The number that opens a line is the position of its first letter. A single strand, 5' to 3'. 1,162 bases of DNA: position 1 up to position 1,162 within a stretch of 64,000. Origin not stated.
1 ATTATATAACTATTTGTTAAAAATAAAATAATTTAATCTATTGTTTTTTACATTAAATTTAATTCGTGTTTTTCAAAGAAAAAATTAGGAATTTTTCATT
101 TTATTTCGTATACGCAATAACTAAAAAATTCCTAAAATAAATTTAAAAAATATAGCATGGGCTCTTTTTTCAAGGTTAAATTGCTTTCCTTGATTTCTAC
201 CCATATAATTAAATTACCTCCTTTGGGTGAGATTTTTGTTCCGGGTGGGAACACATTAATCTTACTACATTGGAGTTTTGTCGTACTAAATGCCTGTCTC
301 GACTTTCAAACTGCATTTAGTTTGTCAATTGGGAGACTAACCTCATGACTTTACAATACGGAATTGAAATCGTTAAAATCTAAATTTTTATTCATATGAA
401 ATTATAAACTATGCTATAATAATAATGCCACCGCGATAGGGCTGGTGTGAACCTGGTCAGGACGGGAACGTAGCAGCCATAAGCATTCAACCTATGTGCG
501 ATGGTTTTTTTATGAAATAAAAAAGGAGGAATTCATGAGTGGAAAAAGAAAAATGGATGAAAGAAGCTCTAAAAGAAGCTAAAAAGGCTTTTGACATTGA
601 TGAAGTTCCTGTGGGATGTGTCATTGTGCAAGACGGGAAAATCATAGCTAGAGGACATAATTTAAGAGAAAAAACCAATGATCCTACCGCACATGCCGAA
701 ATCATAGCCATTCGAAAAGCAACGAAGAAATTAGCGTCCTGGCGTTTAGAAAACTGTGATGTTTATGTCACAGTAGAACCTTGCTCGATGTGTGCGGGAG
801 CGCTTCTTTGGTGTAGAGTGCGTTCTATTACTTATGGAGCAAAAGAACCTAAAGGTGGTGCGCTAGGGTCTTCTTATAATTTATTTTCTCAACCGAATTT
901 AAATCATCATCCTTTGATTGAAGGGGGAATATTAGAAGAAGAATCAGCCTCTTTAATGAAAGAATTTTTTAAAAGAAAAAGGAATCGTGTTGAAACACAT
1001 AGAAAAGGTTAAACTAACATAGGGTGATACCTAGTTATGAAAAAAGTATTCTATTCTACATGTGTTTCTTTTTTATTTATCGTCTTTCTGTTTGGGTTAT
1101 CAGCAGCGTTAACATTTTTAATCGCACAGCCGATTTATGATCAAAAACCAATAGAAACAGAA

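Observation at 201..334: Unassigned ~134-nt structured non-coding element, copy 1, just upstream of the SRP RNA gene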

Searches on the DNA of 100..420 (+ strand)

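Call 5: search_rna_families(source=window, start=100, end=420, threshold=evalue, max_evalue=10, show_alignments=3)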
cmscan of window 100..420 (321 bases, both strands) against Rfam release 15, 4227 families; matches with E-value up to 10: 6.
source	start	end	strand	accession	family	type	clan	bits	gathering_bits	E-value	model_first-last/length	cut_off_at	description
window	102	161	+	RF01810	pntA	Gene; sRNA;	-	18.9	54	1.6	1-62/62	no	pntA sRNA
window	131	153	+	RF01711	Lnt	Cis-reg;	-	16.1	55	6.5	1-63/63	no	Lnt RNA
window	169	236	-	RF02037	IMES-4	Gene;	-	15.8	48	3.9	1-80/80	no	IMES-4 RNA motif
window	226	253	+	RF03071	Sodium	Cis-reg; riboswitch;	-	15.4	40.5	0.72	1-55/55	no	Na+ riboswitch aptamer (DUF1646)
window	110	142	+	RF02098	DGCR5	Gene; lncRNA;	-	12.9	50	6.9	1-49/49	no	DiGeorge syndrome critical region gene 5 conserved region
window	100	177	-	RF02777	OppA_thermometer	Cis-reg; thermoregulator;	-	7.8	290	7.8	1-153/304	3'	OppA 5' UTR thermometer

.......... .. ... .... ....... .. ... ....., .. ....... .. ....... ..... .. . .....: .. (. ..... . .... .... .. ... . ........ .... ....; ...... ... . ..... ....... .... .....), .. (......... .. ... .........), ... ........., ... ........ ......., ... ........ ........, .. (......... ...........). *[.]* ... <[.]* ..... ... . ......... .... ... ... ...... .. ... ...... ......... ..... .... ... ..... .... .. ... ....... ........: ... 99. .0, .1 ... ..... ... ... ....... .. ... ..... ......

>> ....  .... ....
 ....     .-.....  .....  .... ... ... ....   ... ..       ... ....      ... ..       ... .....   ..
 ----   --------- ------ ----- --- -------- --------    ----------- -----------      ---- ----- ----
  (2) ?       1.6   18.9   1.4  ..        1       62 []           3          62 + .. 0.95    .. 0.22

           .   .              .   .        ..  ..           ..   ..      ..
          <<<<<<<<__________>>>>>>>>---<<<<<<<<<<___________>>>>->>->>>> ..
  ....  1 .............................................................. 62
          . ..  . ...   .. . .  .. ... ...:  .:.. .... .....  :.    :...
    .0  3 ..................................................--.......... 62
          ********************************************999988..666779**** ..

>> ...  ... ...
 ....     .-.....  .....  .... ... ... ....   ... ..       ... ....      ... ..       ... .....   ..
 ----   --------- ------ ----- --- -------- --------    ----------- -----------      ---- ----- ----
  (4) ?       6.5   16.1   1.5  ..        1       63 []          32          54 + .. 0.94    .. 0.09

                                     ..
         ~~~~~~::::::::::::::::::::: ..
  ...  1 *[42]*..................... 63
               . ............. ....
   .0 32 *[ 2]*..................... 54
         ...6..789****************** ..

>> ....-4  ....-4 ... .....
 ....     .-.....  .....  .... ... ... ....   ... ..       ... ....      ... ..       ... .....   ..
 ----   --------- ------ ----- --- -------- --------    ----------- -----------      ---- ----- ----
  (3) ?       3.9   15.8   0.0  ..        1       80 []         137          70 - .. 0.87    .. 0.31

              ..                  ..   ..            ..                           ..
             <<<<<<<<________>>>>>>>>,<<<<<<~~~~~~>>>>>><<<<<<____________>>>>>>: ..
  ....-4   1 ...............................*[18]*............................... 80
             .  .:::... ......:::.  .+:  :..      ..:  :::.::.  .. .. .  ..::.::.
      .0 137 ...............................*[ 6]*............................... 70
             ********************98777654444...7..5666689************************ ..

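Call 12: search_dna_similar(query=window:196-340:+, collection=plasmids, mode=distant, max_evalue=0.01)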
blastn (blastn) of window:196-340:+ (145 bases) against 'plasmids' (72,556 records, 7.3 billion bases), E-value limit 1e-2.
No match.

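Call 13: search_dna_similar(query=window:196-340:+, collection=phages, mode=distant, max_evalue=0.01)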
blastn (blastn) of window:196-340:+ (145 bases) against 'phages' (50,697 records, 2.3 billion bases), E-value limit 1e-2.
No match.

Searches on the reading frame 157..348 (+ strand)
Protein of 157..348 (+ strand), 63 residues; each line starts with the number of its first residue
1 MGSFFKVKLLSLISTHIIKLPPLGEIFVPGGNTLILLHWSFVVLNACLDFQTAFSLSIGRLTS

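Call 22: find_encoding_contigs(protein=window:157-348:+, flank=10000, max_places=10)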
Protein window:157-348:+ (63 aa): no gene with exactly this product is on record in the collection.

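Call 23: find_homologous_proteins(query=window:157-345:+, max_evalue=0.01)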
Query seq(63 aa): no candidate shares three 5-residue words with the query. No homologue found.

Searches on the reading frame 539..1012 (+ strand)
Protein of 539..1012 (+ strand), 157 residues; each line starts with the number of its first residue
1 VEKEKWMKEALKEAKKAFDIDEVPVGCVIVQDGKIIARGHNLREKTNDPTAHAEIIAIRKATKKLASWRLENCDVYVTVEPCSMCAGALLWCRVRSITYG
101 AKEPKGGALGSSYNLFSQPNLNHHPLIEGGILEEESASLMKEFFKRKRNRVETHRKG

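Call 17: find_encoding_contigs(protein=window:539-1012:+, flank=10000, max_places=10)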
Protein window:539-1012:+ (157 aa): 22 contigs read that carry it; 10 places shown.
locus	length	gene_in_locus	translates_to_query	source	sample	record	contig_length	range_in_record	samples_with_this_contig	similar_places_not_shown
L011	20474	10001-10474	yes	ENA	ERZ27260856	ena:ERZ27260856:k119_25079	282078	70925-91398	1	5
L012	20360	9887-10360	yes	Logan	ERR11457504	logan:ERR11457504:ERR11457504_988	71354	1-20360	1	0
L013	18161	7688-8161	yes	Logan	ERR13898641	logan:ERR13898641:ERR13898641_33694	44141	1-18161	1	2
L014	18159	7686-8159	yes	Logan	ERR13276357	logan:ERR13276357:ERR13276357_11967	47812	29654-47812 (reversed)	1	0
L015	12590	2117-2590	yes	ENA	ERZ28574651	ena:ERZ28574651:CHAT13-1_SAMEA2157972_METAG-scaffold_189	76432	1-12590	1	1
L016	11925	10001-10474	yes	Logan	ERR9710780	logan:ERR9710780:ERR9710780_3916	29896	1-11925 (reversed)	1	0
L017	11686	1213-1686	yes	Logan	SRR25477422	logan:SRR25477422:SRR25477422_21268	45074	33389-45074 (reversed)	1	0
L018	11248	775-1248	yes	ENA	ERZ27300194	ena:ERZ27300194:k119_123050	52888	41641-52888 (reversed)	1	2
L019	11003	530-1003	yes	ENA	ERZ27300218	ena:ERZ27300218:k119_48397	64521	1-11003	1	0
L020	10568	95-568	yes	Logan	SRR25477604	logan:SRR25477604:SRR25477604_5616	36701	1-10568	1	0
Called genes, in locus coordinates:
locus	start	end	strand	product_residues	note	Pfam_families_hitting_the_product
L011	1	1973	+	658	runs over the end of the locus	PF02518:HATPase_c, PF00204:DNA_gyraseB, PF01751:Toprim, PF00986:DNA_gyraseB_C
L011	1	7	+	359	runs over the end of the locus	PF02463:SMC_N, PF13166:AAA_13 (faint), PF13175:AAA_15, PF13476:AAA_23, PF13304:AAA_21 (weak)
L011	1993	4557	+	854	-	PF00521:DNA_topoisoIV, PF03989:DNA_gyraseA_C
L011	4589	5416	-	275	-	PF02673:BacA, PF01925:TauE (weak)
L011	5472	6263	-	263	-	-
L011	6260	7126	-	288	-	-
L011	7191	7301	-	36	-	-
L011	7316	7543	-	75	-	-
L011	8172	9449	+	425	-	PF02403:Seryl_tRNA_N, PF00587:tRNA-synt_2b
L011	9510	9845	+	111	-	PF04266:ASCH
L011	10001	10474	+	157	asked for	PF00383:dCMP_cyt_deam_1, PF14437:MafB19-deam, PF14439:Bd3614-deam (weak)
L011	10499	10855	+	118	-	-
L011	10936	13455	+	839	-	PF00122:E1-E2_ATPase, PF00702:Hydrolase, PF08282:Hydrolase_3 (faint)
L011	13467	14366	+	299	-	PF04227:Indigoidine_A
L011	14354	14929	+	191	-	PF14278:TetR_C_8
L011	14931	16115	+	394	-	PF00465:Fe-ADH, PF13685:Fe-ADH_2, PF25137:ADH_Fe_C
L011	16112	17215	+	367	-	-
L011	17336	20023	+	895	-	PF00690:Cation_ATPase_N, PF00122:E1-E2_ATPase, PF00702:Hydrolase, PF13246:Cation_ATPase, PF00689:Cation_ATPase_C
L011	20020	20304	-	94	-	-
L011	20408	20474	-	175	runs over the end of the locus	PF01741:MscL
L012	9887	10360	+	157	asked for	PF00383:dCMP_cyt_deam_1, PF14437:MafB19-deam, PF14439:Bd3614-deam (weak)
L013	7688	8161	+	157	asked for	PF00383:dCMP_cyt_deam_1, PF14437:MafB19-deam, PF14439:Bd3614-deam (weak)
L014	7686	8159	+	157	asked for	PF00383:dCMP_cyt_deam_1, PF14437:MafB19-deam, PF14439:Bd3614-deam (weak)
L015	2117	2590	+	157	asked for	PF00383:dCMP_cyt_deam_1, PF14437:MafB19-deam, PF14439:Bd3614-deam (weak)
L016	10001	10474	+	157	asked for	PF00383:dCMP_cyt_deam_1, PF14437:MafB19-deam, PF14439:Bd3614-deam (weak)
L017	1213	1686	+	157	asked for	PF00383:dCMP_cyt_deam_1, PF14437:MafB19-deam, PF14439:Bd3614-deam (weak)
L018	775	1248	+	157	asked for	PF00383:dCMP_cyt_deam_1, PF14437:MafB19-deam, PF14439:Bd3614-deam (weak)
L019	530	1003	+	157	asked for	PF00383:dCMP_cyt_deam_1, PF14437:MafB19-deam, PF14439:Bd3614-deam (weak)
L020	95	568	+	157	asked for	PF00383:dCMP_cyt_deam_1, PF14437:MafB19-deam, PF14439:Bd3614-deam (weak)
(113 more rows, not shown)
